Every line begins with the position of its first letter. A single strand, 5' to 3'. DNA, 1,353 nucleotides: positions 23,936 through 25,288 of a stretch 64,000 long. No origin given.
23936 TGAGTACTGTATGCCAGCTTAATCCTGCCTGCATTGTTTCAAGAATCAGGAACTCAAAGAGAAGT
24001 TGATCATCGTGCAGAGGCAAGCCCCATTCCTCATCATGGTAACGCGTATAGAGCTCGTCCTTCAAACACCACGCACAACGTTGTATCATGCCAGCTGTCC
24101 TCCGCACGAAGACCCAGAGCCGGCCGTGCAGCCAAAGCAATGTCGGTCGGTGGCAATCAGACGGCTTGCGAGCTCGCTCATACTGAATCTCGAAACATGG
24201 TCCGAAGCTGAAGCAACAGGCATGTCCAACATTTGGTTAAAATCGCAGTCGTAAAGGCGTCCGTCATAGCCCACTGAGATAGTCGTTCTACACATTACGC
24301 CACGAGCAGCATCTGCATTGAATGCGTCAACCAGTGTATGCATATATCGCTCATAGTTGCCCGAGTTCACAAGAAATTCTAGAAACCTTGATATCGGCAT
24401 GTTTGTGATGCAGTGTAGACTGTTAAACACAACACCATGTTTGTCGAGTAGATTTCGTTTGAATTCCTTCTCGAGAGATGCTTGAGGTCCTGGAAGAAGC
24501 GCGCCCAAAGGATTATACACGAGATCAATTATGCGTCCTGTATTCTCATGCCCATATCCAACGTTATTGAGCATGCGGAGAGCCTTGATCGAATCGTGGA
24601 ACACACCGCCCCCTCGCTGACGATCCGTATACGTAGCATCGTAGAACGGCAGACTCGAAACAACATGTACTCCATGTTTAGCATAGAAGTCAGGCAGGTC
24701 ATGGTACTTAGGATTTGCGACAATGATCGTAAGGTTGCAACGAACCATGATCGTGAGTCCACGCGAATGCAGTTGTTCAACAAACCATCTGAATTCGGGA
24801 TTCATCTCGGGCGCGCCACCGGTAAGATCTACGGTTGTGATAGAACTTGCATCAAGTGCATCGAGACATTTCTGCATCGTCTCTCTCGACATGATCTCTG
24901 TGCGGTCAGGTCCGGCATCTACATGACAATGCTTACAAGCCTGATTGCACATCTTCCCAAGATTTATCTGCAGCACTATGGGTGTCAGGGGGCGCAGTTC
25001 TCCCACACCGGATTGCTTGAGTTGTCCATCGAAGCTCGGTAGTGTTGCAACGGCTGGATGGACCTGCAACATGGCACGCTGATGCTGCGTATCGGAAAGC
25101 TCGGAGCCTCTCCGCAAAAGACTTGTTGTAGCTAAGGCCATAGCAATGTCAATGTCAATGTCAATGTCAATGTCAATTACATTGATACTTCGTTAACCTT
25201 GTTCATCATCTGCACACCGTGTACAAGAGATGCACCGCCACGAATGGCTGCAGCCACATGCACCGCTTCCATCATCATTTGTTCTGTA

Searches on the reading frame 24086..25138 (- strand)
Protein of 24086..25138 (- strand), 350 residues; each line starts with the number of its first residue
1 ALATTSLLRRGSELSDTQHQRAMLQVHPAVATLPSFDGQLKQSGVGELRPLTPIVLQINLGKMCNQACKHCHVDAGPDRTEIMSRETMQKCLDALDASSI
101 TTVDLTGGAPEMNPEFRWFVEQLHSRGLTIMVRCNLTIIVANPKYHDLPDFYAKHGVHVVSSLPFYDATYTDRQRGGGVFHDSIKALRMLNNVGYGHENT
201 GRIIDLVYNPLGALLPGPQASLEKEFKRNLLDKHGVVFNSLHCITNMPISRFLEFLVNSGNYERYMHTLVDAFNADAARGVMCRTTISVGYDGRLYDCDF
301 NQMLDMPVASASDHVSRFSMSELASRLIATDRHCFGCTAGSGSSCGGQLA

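Call 77: search_protein_families(library=pfam, max_evalue=0.0001, proteins=[window:24086-25138:-])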
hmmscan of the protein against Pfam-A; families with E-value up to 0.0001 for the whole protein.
window:24086-25138:- (350 aa): 2 families
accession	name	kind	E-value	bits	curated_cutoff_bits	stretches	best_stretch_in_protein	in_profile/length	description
PF12345.13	DUF3641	-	2.1e-53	180.4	24.9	1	215-347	1-133/134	Protein of unknown function (DUF3641)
PF04055.27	Radical_SAM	-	1.6e-09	38.6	29.5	1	58-200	1-145/166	Radical SAM superfamily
